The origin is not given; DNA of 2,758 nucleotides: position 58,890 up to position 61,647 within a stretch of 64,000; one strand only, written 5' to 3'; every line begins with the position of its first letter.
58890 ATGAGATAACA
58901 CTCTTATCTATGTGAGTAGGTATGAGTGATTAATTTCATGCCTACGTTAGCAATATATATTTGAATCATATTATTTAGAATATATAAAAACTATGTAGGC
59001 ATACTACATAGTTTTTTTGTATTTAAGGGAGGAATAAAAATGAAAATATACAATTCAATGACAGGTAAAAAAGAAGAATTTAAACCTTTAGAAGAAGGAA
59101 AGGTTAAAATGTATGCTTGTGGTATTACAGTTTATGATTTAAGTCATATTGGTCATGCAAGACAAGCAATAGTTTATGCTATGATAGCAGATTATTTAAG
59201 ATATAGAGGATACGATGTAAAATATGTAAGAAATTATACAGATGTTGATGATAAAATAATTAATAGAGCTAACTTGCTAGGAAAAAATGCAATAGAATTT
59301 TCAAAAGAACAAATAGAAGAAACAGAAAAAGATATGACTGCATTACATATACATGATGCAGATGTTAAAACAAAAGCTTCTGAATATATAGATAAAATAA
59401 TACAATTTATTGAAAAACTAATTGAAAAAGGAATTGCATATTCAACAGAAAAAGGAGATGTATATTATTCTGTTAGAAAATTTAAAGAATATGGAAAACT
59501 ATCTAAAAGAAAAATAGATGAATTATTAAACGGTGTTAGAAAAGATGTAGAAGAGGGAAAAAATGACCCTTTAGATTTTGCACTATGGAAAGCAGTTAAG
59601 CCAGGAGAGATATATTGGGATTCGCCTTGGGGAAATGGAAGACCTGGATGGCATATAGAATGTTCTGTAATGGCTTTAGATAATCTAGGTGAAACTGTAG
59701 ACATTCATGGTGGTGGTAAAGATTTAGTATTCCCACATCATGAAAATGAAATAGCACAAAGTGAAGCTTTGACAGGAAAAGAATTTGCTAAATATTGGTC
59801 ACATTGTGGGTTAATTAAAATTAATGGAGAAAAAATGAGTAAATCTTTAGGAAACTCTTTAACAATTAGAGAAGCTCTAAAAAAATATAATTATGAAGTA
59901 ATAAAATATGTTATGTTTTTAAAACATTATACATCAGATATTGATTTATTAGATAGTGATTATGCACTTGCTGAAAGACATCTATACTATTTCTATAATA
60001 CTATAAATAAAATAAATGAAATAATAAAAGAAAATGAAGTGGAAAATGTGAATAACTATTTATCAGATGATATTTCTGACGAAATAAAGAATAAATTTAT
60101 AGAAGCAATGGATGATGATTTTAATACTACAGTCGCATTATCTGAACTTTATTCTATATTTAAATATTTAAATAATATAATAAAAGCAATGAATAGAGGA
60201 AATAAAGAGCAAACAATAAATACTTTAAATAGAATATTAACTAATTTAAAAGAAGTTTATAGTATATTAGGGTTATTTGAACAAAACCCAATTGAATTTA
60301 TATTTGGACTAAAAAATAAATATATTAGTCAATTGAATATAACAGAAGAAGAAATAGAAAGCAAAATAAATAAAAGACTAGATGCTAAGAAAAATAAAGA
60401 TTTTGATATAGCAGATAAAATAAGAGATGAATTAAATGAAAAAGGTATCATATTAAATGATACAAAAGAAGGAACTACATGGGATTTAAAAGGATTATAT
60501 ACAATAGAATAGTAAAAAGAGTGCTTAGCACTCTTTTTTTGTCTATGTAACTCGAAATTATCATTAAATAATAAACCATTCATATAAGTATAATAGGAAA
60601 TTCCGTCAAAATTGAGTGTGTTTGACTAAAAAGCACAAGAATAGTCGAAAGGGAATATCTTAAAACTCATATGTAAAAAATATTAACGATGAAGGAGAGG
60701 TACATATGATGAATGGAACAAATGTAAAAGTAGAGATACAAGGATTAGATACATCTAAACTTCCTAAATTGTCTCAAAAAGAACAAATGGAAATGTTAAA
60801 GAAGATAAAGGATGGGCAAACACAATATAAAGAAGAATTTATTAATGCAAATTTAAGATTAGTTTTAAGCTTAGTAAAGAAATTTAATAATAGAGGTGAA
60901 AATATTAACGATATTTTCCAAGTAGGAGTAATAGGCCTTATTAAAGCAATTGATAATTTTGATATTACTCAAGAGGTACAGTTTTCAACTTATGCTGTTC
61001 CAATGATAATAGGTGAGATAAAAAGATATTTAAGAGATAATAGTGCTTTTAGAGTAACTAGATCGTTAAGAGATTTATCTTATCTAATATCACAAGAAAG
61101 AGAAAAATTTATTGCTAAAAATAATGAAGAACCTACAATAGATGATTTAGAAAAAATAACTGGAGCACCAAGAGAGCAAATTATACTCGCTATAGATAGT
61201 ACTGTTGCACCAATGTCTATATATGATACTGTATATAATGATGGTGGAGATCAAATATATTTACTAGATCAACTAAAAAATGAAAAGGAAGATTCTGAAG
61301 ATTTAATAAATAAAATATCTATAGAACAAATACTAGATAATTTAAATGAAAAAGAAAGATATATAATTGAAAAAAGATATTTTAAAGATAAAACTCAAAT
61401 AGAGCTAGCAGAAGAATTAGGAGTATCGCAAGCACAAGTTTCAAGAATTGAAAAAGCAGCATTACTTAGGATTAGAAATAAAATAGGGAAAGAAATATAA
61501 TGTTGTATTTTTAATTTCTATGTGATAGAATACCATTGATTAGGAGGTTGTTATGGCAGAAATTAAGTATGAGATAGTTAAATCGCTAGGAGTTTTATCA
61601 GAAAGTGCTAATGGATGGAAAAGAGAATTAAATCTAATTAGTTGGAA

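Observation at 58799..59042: Cys-codon leader peptide and terminator/antiterminator switch upstream of cysS (ribosome-mediated attenuation rather than a T-box)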

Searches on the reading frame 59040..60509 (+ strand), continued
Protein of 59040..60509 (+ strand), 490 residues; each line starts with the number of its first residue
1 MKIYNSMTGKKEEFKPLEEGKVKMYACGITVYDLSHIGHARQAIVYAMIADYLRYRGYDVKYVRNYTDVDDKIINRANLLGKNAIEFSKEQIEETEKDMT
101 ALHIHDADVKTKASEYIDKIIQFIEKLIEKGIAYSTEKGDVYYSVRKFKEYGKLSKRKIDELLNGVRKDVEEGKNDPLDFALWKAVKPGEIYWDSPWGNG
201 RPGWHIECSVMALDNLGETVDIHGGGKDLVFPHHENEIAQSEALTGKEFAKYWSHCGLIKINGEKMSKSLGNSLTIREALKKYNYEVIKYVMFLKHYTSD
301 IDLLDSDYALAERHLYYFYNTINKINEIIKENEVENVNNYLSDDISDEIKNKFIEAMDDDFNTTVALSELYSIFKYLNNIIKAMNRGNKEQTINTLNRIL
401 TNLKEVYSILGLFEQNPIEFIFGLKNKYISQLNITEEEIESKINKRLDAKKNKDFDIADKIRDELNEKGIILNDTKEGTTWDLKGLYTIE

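Call 22: find_encoding_contigs(protein=P0104, flank=3000, max_places=2)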
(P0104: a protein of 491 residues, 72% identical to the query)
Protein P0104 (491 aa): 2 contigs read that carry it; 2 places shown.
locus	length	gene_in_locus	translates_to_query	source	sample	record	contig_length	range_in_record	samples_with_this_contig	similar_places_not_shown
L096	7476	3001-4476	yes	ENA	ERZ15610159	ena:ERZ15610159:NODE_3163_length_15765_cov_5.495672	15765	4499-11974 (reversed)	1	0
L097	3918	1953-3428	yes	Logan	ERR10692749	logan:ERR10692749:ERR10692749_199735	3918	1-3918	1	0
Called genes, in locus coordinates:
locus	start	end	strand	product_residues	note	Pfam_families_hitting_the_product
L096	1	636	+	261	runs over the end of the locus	PF00072:Response_reg, PF08769:Spo0A_C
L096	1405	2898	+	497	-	-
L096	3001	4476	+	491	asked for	PF01406:tRNA-synt_1e, PF01921:tRNA-synt_1f (faint), PF09334:tRNA-synt_1g (faint), PF00133:tRNA-synt_1 (weak), PF09190:DALR_2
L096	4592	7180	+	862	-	PF00171:Aldedh, PF00465:Fe-ADH, PF13685:Fe-ADH_2 (weak), PF25137:ADH_Fe_C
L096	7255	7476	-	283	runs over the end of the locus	-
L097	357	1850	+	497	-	-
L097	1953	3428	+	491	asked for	PF01406:tRNA-synt_1e, PF01921:tRNA-synt_1f (faint), PF09334:tRNA-synt_1g (faint), PF00133:tRNA-synt_1 (weak), PF09190:DALR_2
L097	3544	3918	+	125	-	?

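Call 23: find_encoding_contigs(protein=P0117, flank=3000, max_places=2)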
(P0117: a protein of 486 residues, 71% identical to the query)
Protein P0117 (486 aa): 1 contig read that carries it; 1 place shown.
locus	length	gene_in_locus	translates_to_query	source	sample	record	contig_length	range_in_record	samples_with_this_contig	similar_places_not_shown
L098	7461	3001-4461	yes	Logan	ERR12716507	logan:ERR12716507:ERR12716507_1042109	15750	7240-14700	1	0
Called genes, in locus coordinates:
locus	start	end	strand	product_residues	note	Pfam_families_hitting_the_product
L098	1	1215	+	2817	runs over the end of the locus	?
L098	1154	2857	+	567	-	PF24893:DUF7743 (weak)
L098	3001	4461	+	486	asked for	PF01406:tRNA-synt_1e, PF00133:tRNA-synt_1 (faint), PF09334:tRNA-synt_1g (weak), PF01921:tRNA-synt_1f (weak), PF09190:DALR_2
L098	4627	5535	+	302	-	PF04055:Radical_SAM, PF16199:Radical_SAM_C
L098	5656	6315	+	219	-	-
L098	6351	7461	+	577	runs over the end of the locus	PF00664:ABC_membrane, PF00005:ABC_tran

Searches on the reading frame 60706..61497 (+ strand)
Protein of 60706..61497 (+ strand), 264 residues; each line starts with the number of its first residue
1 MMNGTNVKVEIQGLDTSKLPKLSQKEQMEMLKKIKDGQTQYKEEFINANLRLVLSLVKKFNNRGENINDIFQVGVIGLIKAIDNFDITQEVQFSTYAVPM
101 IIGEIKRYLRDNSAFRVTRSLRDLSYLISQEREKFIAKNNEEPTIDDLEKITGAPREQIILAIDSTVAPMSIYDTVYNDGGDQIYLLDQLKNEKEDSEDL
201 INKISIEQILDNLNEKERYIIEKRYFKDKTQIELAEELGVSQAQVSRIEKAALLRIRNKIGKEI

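Call 7: search_protein_families(library=ncbifam, proteins=[window:60706-61497:+])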
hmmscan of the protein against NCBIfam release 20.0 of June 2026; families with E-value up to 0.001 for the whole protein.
window:60706-61497:+ (264 aa): 64 families (the best 25 are shown)
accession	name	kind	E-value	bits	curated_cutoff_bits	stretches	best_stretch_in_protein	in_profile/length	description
NF006071.0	PRK08215.1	equivalog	4.7e-104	347.5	372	1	6-260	3-257/258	RNA polymerase sporulation sigma factor SigG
TIGR02850.1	spore_sigG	equivalog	4e-100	334.5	457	1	8-259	2-253/254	RNA polymerase sporulation sigma factor SigG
TIGR02885.1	spore_sigF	equivalog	3.1e-85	285.6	321.45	1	31-260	2-231/231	RNA polymerase sporulation sigma factor SigF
NF004052.0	PRK05572.1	subfamily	8.3e-84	281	311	1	16-260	8-250/252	SigF/SigG family RNA polymerase sporulation sigma factor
TIGR02980.1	SigBFG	subfamily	1.1e-73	247.6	234.35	1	40-260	3-226/227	SigB/SigF/SigG family RNA polymerase sigma factor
NF005514.0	PRK07122.1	subfamily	1.1e-40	139.4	372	1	27-260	27-263/264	RNA polymerase sigma factor SigF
NF004471.0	PRK05803.1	subfamily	5.5e-37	127.2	252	2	22-123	32-133/235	RNA polymerase sporulation sigma factor SigK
TIGR02941.1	Sigma_B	equivalog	2.7e-36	125.3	315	1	24-260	12-253/255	RNA polymerase sigma factor SigB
NF005644.0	PRK07408.1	subfamily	6.3e-36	124.3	261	1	23-260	9-253/258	RNA polymerase sigma factor SigF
TIGR02937.1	sigma70-ECF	superfamily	2e-34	118.6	42.9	1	43-259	4-164/165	sigma-70 family RNA polymerase sigma factor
TIGR02846.1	spore_sigmaK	equivalog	1.5e-33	116.2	298.65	2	20-123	27-131/227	RNA polymerase sporulation sigma factor SigK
NF006158.0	PRK08301.1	equivalog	1.5e-31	109.7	339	2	20-121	39-140/241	RNA polymerase sporulation sigma factor SigE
TIGR02835.1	spore_sigmaE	equivalog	4.6e-30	104.8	348.6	2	19-120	31-132/234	RNA polymerase sporulation sigma factor SigE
TIGR02393.1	RpoD_Cterm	equivalog_domain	5.7e-29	101.4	354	1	42-259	2-227/238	RNA polymerase sigma factor RpoD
TIGR02997.1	Sig70-cyanoRpoD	subfamily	1.1e-28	100.4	384.5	1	17-257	52-298/298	RNA polymerase sigma factor, RpoD/SigA family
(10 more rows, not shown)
